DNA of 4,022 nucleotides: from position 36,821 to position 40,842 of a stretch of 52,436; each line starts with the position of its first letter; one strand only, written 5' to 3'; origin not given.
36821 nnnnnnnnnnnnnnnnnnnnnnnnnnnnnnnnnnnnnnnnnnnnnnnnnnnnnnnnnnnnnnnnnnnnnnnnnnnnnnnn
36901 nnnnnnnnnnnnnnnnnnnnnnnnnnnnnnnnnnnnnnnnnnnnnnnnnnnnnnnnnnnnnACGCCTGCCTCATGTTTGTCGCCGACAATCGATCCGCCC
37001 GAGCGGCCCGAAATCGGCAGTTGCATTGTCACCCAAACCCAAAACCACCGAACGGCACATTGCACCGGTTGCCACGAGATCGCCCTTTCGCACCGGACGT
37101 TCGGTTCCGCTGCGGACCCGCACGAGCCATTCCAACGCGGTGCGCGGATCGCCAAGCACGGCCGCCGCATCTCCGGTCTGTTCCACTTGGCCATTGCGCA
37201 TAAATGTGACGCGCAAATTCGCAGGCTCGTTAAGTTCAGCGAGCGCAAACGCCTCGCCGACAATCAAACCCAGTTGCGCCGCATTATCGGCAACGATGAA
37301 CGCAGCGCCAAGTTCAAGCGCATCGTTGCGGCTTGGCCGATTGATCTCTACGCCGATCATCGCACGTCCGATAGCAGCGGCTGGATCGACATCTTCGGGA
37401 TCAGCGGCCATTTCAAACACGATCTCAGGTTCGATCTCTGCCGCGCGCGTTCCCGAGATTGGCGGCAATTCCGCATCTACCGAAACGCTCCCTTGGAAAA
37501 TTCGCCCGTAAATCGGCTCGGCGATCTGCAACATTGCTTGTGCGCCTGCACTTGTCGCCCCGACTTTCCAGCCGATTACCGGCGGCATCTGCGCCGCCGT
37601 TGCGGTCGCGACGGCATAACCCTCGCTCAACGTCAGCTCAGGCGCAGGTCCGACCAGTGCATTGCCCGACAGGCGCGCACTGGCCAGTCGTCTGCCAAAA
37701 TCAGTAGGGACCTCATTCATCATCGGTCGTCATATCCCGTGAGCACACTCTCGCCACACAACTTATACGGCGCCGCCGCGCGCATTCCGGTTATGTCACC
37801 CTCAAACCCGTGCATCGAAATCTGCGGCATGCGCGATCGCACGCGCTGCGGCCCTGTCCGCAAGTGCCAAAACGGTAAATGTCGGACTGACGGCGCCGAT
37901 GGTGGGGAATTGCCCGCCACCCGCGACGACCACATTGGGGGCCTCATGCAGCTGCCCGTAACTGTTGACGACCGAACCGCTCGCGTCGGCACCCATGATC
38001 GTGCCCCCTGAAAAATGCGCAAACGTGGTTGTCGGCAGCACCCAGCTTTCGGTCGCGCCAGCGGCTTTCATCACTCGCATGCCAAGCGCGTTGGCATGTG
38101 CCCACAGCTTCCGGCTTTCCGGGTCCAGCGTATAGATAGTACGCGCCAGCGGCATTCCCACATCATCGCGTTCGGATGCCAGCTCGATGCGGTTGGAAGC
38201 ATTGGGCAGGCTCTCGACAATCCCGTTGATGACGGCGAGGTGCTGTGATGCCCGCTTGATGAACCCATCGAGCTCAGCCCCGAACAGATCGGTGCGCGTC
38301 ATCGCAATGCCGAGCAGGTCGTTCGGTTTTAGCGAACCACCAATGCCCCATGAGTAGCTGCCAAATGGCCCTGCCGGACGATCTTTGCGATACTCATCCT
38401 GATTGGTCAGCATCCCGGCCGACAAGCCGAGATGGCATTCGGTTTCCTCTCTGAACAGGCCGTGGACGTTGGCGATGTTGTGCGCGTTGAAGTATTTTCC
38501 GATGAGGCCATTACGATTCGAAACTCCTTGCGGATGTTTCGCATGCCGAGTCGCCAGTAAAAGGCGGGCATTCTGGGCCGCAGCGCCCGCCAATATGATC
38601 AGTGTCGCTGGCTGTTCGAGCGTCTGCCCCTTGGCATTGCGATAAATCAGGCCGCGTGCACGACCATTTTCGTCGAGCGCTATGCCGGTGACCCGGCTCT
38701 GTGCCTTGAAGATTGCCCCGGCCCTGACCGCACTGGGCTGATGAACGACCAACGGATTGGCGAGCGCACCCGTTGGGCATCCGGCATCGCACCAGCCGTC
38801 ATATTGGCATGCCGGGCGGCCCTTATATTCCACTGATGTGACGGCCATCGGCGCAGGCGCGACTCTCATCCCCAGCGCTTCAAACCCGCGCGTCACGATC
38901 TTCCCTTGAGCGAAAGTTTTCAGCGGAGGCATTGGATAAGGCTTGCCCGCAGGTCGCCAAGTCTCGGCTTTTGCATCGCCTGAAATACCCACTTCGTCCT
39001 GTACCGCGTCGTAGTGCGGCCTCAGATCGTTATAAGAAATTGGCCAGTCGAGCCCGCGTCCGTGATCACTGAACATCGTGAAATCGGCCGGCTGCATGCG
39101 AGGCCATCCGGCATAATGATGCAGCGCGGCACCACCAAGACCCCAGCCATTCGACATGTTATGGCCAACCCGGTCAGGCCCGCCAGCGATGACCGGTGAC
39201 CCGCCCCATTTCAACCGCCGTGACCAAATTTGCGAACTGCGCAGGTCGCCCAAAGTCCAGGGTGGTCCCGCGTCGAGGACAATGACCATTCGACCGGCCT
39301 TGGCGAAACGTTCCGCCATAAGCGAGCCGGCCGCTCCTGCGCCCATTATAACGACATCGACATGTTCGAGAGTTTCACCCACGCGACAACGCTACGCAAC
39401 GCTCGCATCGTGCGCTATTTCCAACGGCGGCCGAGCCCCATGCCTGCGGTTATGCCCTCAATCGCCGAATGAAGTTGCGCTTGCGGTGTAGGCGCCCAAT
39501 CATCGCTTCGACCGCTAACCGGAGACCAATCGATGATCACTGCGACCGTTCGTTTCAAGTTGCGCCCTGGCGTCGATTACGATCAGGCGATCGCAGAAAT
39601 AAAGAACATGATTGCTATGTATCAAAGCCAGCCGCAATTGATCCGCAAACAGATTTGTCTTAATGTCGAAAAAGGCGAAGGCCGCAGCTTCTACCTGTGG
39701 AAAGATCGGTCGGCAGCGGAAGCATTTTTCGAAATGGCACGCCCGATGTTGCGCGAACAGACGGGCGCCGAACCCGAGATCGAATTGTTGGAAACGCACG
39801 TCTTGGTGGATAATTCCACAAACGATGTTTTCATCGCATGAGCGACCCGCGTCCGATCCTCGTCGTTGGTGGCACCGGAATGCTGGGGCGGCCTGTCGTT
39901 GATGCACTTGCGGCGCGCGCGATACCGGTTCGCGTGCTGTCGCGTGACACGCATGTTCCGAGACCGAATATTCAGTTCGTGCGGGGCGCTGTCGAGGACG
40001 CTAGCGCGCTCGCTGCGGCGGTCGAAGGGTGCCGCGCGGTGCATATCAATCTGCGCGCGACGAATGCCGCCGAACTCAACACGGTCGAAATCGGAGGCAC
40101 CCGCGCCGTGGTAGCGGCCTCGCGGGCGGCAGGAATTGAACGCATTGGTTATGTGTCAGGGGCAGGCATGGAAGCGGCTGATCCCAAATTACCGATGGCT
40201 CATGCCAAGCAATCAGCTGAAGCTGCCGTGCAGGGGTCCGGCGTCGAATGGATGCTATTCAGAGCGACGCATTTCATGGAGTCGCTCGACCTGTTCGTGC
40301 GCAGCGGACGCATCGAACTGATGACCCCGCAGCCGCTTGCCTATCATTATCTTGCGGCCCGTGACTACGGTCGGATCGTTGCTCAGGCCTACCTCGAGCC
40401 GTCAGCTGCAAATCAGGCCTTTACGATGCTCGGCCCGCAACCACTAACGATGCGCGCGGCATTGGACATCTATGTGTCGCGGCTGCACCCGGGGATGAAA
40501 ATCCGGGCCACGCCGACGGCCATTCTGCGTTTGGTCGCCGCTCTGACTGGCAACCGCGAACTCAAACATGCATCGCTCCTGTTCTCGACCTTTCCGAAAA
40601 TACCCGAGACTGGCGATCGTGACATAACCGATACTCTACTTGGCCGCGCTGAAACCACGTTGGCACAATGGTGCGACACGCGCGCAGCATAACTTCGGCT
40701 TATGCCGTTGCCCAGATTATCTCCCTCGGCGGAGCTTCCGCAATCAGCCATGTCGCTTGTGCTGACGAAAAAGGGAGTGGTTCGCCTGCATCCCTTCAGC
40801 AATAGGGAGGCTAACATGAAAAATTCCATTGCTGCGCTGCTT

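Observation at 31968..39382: NicX-type ring-cleavage dioxygenase in a non-canonical seven-gene operon: candidate new N-heterocycle/hydroquinone pathway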

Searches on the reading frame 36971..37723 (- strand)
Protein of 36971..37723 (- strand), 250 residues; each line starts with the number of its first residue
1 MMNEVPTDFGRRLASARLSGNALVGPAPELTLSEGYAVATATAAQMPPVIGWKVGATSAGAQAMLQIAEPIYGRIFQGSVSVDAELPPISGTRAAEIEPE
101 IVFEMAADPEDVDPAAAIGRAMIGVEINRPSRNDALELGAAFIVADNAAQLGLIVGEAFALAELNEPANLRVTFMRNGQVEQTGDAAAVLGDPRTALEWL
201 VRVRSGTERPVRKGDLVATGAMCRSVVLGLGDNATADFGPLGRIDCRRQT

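Call 4: search_protein_families(library=pfam, proteins=[window:36971-37723:-])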
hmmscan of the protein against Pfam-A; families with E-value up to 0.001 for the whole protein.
window:36971-37723:- (250 aa): 1 family
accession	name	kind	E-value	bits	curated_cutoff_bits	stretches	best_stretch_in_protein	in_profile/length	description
PF01557.24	FAA_hydrolase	-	7.9e-06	26.1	23.9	1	92-244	55-209/214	Fumarylacetoacetate (FAA) hydrolase C-terminal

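Call 5: search_protein_families(library=ncbifam, proteins=[window:36971-37723:-], max_evalue=0.01)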
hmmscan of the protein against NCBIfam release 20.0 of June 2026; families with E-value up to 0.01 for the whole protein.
window:36971-37723:- (250 aa): 4 families
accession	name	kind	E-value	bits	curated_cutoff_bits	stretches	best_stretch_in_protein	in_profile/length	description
TIGR02312.1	HpaH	equivalog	1.3e-24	87.2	351.5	1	27-247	31-265/267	2-oxo-hept-4-ene-1,7-dioate hydratase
NF008461.0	PRK11342.1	equivalog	7.2e-17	61.5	350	1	44-245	51-256/269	2-keto-4-pentenoate hydratase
TIGR03218.1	catechol_dmpH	equivalog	3.2e-15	56.2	350.55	1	28-246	35-261/263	2-oxo-3-hexenedioate decarboxylase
TIGR03220.1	catechol_dmpE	equivalog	3.4e-15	56.1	408.8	1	47-246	50-253/255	2-oxopent-4-enoate hydratase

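Call 33: search_solved_structures(query=window:36971-37723:-, max_evalue=0.001)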
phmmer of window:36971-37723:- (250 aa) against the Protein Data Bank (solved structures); distinct sequences matched with E-value up to 0.001: 7.
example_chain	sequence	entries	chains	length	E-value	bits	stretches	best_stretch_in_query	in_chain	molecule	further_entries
2eb4_A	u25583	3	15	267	6.1e-16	62.5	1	143-247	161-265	2-oxo-hept-3-ene-1,7-dioate hydratase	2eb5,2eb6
5d2i_A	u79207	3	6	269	4.4e-14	56.4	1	25-247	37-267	4-oxalocrotonate decarboxylase NahK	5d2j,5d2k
5d2f_A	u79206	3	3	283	5.2e-14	56.2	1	25-247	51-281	4-oxalocrotonate decarboxylase NahK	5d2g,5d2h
1sv6_A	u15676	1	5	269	6e-13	52.7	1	43-244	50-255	2-keto-4-pentenoate hydratase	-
2wqt_A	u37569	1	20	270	6.1e-13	52.7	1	43-244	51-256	2-KETO-4-PENTENOATE HYDRATASE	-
8ih6_A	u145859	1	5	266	4.9e-12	49.7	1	47-244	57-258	2-oxopent-4-enoate hydratase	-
8ih6_F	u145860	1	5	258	4.4e-09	40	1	49-243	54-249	4-oxalocrotonate decarboxylase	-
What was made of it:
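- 36971..37723 (-): MhpD/HpaH/NahK-type member of the FAH superfamily (2-oxo-enoate hydratase or vinylogous beta-keto-acid decarboxylase). Core gene. Calls 4, 5, 33.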

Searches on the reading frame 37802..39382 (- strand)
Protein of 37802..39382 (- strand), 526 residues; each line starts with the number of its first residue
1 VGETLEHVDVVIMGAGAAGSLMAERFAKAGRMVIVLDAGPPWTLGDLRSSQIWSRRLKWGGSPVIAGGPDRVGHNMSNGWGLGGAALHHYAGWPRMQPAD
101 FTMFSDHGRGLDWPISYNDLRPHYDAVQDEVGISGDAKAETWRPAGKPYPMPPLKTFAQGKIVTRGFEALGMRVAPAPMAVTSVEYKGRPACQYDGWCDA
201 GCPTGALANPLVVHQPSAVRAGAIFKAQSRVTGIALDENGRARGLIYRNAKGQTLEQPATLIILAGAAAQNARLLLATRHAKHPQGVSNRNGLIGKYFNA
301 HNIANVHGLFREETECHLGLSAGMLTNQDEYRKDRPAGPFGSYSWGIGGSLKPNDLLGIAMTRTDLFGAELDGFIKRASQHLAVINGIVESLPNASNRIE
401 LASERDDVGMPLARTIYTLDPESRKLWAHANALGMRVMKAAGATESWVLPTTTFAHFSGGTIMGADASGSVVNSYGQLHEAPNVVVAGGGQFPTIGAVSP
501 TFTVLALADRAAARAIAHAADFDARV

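Call 4: search_protein_families(library=pfam, proteins=[window:37802-39382:-])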
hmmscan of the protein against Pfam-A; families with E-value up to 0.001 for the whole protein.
window:37802-39382:- (526 aa): 6 families
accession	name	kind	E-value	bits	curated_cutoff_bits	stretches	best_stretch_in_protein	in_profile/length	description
PF05199.19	GMC_oxred_C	-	5.1e-17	63.2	24.6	1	393-508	1-139/139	GMC oxidoreductase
PF00732.25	GMC_oxred_N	-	5.8e-05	23.4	23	1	116-301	59-216/218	GMC oxidoreductase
PF01266.30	DAO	-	0.00016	21.8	27.9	0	9-40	1-32/353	FAD dependent oxidoreductase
PF00890.30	FAD_binding_2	-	0.00024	20.9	20.4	0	9-41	1-33/414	FAD binding domain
PF05834.18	Lycopene_cycl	-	0.00042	20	23.4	1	9-42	1-36/380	Lycopene cyclase protein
PF03486.20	HI0933_like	-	0.00055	19.9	50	0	9-39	2-32/244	HI0933-like protein Rossmann domain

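Call 5: search_protein_families(library=ncbifam, proteins=[window:37802-39382:-], max_evalue=0.01)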
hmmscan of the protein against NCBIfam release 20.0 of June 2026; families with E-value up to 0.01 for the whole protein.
window:37802-39382:- (526 aa): 16 families
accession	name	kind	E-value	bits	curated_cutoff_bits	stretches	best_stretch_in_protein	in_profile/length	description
TIGR03970.1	mycofact_MftG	equivalog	2.2e-12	46.7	387.45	2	9-130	2-126/487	mycofactocin dehydrogenase MftG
NF038210.1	GMC_mycofac_3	equivalog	4e-09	35.8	300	2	10-40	1-31/418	mycofactocin system GMC family oxidoreductase MftG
NF058674.1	CholsOxChoxAB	equivalog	7.3e-09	34.6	850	2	8-59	6-57/535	cholesterol oxidase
TIGR04542.1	GMC_mycofac_2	equivalog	5.2e-08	32.4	400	1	9-105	1-96/425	mycofactocin system GMC family oxidoreductase MftG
NF002550.0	PRK02106.1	subfamily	3.3e-07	29.2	605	1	6-41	4-40/563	choline dehydrogenase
TIGR02032.1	GG-red-SF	subfamily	5e-06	26.4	158.8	1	9-38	2-31/297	geranylgeranyl reductase family protein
TIGR02462.1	pyranose_ox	equivalog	7.7e-06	25.1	544.9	1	455-517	483-545/548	pyranose oxidase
NF005691.0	PRK07494.1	equivalog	0.00045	18.9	459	1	5-50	6-49/404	UbiH/UbiF family hydroxylase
NF045655.1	MkRedMenJ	equivalog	0.00073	18.6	700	1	7-38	4-35/406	menaquinone reductase MenJ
NF005510.0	PRK07121.1-3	subfamily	0.0026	16.6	481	0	217-275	189-248/492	FAD-binding protein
TIGR02023.1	BchP-ChlP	subfamily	0.0056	15.7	343.3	0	9-37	2-30/388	geranylgeranyl diphosphate reductase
NF004992.0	PRK06370.1-4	equivalog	0.0071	14.8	629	0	6-37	3-34/459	FAD-containing oxidoreductase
NF008425.0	PRK11259.1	equivalog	0.008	15.2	257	0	6-44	3-42/377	N-methyl-L-tryptophan oxidase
NF009472.0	PRK12834.1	equivalog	0.0085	14.6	476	0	7-45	4-42/550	FAD-binding dehydrogenase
TIGR01372.1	soxA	subfamily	0.0093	13.8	1164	0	6-38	167-199/996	sarcosine oxidase subunit alpha family protein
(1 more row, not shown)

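Call 53: search_solved_structures(query=window:37802-39382:-, max_evalue=0.00001)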
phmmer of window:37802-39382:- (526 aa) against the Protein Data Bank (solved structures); distinct sequences matched with E-value up to 0.00001: 12.
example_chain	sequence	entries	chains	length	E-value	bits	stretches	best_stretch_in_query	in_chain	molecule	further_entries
8k6k_A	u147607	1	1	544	2.8e-51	178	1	64-513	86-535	Fructose dehydrogenase (N1146A) large subunit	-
8xcm_A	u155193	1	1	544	1e-50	176.2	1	64-513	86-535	Fructose dehydrogenase large subunit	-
7w2j_A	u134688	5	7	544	1.5e-50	175.7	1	64-513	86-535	Fructose dehydrogenase large subunit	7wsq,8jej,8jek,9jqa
8xcn_A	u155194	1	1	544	1.6e-50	175.5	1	64-513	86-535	Fructose dehydrogenase large subunit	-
8hdd_A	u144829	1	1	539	1.2e-49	172.7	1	6-511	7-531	Glucose dehydrogenase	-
6a2u_B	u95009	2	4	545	1.3e-49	172.5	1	6-511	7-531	Glucose dehydrogenase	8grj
8k6j_A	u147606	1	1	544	2.3e-49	171.7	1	64-513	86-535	Fructose dehydrogenase (H1147A) large subunit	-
8qve_A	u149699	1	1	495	4.9e-10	41.9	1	402-513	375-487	Pyranose oxidase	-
7dve_A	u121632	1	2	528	9.6e-10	41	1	395-517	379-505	6'''-hydroxyparomomycin C oxidase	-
7qf8_A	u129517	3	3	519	1.4e-09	40.4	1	404-517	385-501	GMC oxidoreductase family protein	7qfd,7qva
3t37_A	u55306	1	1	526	1.5e-06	30.5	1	7-137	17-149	Probable dehydrogenase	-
4ha6_A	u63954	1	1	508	4e-06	29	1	8-137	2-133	Pyridoxine 4-oxidase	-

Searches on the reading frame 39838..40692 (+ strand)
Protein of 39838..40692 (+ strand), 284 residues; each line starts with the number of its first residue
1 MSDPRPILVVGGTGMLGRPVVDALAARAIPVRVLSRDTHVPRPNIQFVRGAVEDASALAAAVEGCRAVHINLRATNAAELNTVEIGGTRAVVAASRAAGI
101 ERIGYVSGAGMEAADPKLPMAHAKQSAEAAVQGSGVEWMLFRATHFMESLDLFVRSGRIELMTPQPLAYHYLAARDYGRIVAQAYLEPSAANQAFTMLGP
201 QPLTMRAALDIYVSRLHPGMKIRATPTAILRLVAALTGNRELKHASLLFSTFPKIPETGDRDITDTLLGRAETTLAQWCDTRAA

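Call 9: search_protein_families(library=pfam, proteins=[window:39838-40692:+], max_evalue=0.0001)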
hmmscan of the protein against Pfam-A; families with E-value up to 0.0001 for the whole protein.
window:39838-40692:+ (284 aa): 4 families
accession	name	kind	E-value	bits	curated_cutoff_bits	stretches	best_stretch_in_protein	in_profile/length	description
PF13460.12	NAD_binding_10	-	1.6e-18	67.7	27.2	1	11-147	1-147/184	NAD(P)H-binding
PF05368.20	NmrA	-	1.7e-18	67.7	27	1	7-252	5-270/298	NmrA-like family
PF01370.27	Epimerase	-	7.3e-10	39.1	20.9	1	7-117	1-124/240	NAD dependent epimerase/dehydratase family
PF01073.25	3Beta_HSD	-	1.9e-06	27.5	22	1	8-110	1-118/280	3-beta hydroxysteroid dehydrogenase/isomerase family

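Call 44: search_protein_families(library=ncbifam, proteins=[window:39838-40692:+], max_evalue=1e-8)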
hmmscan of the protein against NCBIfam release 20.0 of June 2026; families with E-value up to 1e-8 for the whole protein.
window:39838-40692:+ (284 aa): 2 families
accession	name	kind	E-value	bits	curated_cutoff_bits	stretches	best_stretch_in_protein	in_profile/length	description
TIGR03466.1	HpnA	hypoth_equivalog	7.3e-14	51.4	367.65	1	7-113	3-118/327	hopanoid-associated sugar epimerase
NF042422.1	oxyalk_red_OleD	equivalog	4.5e-11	42.7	580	1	7-109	3-111/329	2-alkyl-3-oxoalkanoate reductase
